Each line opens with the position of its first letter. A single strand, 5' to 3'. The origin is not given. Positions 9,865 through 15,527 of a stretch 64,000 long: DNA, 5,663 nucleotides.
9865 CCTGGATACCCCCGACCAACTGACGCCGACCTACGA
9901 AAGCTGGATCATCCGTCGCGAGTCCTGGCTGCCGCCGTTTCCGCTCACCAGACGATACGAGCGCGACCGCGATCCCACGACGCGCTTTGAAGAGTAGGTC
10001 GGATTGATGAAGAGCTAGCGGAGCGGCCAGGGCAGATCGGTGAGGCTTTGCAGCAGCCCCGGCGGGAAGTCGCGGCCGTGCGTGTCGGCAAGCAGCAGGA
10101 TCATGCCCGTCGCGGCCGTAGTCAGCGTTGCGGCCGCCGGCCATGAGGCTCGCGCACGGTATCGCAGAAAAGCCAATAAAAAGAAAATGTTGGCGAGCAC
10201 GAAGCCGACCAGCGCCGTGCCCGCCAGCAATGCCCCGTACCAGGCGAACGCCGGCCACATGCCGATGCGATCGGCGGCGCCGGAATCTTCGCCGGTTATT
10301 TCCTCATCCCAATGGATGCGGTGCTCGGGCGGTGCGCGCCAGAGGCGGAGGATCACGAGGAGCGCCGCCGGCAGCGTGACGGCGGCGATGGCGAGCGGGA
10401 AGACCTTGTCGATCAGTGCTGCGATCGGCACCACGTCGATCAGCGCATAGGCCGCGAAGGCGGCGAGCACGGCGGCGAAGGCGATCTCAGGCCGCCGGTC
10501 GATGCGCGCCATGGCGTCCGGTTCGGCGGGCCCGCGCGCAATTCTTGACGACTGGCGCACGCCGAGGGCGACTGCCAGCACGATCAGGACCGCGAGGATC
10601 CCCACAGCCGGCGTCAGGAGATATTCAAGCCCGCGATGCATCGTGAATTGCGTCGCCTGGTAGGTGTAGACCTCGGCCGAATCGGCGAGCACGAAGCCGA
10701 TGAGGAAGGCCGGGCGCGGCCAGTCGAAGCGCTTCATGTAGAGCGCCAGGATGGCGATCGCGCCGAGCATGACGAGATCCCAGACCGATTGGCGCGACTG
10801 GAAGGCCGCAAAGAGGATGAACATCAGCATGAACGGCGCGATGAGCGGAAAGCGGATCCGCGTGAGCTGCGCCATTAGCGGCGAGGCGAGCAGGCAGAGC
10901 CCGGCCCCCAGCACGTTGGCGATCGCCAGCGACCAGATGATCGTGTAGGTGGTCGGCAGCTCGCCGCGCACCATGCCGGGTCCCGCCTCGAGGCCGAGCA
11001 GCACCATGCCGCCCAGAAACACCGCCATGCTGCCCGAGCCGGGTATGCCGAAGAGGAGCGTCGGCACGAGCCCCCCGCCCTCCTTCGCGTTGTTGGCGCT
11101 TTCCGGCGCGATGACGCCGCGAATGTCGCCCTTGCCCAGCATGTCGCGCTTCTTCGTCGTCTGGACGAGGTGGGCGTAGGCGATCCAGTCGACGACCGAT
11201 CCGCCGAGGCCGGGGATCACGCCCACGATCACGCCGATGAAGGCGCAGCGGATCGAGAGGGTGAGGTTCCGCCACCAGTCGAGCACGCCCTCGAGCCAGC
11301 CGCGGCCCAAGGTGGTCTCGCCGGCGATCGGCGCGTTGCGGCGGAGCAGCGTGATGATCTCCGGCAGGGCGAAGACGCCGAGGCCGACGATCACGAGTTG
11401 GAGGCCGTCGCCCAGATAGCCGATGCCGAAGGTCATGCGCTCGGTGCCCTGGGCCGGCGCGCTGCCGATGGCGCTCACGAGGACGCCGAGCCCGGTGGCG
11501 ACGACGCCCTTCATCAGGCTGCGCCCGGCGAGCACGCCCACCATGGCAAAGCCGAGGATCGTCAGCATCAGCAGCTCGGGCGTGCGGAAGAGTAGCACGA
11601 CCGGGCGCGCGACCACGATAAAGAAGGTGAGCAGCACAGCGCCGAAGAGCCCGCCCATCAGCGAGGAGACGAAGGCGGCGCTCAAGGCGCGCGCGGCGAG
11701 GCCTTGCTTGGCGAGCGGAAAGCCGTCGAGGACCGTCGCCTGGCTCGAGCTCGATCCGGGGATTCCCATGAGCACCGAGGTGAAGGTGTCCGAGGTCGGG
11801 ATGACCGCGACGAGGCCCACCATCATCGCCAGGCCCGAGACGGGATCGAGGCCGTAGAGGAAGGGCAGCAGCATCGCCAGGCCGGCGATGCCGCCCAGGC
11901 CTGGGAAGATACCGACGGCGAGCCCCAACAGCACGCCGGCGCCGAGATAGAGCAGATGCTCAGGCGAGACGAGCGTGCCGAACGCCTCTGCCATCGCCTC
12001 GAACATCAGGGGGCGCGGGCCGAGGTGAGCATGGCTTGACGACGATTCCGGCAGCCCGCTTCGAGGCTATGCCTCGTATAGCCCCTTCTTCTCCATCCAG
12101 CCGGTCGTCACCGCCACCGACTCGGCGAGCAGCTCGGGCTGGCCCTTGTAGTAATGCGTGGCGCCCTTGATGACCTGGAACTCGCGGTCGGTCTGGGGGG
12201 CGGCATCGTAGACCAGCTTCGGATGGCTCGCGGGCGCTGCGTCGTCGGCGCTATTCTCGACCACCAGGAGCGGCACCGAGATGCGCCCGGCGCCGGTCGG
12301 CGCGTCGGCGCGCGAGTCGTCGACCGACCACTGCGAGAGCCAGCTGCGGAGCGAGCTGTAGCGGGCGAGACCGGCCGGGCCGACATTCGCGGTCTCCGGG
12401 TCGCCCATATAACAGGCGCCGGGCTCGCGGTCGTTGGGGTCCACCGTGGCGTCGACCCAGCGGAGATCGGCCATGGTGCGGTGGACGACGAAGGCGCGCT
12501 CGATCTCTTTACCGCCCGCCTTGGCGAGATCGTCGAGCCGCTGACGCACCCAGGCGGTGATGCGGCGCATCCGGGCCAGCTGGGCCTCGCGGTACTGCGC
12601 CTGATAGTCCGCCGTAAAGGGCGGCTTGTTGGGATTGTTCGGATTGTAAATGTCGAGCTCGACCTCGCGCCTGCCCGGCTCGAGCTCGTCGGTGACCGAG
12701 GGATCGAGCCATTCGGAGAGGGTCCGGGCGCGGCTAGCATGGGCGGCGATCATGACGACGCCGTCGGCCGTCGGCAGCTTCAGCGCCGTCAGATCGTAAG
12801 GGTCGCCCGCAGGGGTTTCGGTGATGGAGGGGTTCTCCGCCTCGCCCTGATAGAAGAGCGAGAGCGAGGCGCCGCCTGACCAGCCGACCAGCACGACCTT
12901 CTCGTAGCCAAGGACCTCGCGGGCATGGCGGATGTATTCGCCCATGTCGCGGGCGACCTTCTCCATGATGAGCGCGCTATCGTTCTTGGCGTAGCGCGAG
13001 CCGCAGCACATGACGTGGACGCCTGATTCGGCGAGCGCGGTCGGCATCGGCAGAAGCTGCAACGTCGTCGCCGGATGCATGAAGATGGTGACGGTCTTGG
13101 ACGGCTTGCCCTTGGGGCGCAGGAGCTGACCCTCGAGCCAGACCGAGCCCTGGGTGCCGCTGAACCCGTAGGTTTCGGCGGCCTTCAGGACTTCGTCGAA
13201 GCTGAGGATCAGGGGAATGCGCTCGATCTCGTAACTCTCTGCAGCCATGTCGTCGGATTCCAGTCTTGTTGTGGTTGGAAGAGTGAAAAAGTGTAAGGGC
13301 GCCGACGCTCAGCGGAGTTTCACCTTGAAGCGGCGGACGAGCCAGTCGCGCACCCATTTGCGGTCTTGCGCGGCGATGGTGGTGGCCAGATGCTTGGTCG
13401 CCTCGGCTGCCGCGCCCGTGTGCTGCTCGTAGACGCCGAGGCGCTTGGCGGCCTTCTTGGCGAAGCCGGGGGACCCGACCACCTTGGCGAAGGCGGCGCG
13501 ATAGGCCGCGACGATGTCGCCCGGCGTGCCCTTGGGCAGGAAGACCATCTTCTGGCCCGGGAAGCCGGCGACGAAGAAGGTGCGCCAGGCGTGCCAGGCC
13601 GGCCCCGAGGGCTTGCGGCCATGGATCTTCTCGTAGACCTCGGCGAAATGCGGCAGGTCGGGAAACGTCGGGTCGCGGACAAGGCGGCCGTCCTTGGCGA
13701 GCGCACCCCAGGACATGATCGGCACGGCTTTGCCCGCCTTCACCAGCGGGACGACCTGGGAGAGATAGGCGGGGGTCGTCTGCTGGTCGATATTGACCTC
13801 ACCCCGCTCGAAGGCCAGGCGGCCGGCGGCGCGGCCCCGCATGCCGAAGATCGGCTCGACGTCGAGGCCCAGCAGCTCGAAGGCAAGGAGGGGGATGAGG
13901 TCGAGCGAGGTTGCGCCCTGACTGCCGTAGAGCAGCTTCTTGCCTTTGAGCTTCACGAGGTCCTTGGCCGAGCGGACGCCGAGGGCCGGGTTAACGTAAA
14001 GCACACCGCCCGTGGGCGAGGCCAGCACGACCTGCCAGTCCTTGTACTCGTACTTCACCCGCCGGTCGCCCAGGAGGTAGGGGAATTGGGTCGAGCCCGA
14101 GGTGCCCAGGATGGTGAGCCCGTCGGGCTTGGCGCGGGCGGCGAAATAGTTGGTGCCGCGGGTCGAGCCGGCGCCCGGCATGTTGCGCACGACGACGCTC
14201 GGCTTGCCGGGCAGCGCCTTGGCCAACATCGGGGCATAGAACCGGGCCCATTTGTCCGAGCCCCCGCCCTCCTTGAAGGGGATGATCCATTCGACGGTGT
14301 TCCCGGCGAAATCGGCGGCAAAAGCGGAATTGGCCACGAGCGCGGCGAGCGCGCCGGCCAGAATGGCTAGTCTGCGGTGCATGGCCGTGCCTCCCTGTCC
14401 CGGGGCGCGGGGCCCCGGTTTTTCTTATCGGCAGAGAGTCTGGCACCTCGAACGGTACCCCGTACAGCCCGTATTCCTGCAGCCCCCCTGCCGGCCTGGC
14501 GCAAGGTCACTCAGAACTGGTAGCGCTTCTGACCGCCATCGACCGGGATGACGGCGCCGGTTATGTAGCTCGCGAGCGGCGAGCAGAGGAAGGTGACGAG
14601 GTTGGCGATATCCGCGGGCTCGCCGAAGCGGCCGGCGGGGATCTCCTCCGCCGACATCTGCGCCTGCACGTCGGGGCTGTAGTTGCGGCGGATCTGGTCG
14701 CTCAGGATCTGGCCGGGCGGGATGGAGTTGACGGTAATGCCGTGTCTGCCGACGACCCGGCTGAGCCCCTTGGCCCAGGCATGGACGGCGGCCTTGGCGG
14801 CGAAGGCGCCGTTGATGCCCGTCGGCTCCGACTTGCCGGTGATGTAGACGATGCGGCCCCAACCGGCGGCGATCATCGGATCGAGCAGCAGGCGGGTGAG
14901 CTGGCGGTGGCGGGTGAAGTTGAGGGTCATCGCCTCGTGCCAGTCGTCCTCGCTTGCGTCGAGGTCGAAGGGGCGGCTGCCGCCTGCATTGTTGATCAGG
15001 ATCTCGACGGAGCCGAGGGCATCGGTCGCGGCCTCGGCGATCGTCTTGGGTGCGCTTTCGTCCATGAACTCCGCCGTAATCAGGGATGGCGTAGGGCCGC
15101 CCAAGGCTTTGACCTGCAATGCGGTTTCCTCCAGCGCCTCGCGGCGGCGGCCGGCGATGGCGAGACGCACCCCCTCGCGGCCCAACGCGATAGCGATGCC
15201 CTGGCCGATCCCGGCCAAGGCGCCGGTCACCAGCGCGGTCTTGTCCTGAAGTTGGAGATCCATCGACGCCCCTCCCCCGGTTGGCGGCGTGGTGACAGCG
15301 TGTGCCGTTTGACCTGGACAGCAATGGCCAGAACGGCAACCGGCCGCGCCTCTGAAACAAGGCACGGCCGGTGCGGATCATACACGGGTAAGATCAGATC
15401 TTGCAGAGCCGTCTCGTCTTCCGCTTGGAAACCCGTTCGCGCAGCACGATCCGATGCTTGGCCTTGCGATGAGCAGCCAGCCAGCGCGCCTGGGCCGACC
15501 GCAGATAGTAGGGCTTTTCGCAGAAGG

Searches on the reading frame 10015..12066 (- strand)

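Call 30: search_protein_families(library=pfam, max_evalue=1e-8, proteins=[window:10015-12066:-])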
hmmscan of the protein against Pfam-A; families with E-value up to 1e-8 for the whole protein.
window:10015-12066:- (683 aa): 1 family
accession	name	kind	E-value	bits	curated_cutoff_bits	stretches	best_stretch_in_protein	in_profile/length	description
PF01970.21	TctA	-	1.4e-114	383.4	28.9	1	38-455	1-422/423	Tripartite tricarboxylate transporter TctA family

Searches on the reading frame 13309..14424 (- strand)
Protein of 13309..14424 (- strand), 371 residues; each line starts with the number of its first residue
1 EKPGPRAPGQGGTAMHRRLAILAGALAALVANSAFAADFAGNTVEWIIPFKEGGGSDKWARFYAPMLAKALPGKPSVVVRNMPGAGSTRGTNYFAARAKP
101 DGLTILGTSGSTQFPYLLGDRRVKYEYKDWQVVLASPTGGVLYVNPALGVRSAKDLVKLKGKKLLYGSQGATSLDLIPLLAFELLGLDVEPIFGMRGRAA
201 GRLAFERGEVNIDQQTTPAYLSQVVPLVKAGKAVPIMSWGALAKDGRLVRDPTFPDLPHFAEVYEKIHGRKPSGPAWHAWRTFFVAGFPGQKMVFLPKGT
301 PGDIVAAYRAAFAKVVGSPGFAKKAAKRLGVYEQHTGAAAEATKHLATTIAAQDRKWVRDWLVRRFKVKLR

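Call 30: search_protein_families(library=pfam, max_evalue=1e-8, proteins=[window:13309-14424:-])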
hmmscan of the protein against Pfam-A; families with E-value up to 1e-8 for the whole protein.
window:13309-14424:- (371 aa): 1 family
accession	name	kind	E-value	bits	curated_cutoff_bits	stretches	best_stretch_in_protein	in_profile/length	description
PF03401.19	TctC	-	1.1e-11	45.2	27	1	67-327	9-241/274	Tripartite tricarboxylate transporter family receptor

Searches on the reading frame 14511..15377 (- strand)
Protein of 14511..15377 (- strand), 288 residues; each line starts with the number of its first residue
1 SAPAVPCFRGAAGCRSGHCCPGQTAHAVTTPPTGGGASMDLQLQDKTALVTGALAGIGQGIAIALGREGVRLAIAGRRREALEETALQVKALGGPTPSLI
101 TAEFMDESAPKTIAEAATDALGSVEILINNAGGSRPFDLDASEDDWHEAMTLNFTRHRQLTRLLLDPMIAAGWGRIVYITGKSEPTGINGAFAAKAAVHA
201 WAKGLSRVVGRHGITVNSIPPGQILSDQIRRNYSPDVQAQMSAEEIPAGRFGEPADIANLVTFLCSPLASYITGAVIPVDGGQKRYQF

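Call 30: search_protein_families(library=pfam, max_evalue=1e-8, proteins=[window:14511-15377:-])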
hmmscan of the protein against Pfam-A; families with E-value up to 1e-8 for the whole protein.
window:14511-15377:- (288 aa): 2 families
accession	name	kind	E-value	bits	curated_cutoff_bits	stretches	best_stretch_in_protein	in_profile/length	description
PF13561.12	adh_short_C2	-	6.5e-40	137.6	27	1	52-282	1-234/236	Enoyl-(Acyl carrier protein) reductase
PF00106.31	adh_short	-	4.1e-34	118.2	26.6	1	46-228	1-186/195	short chain dehydrogenase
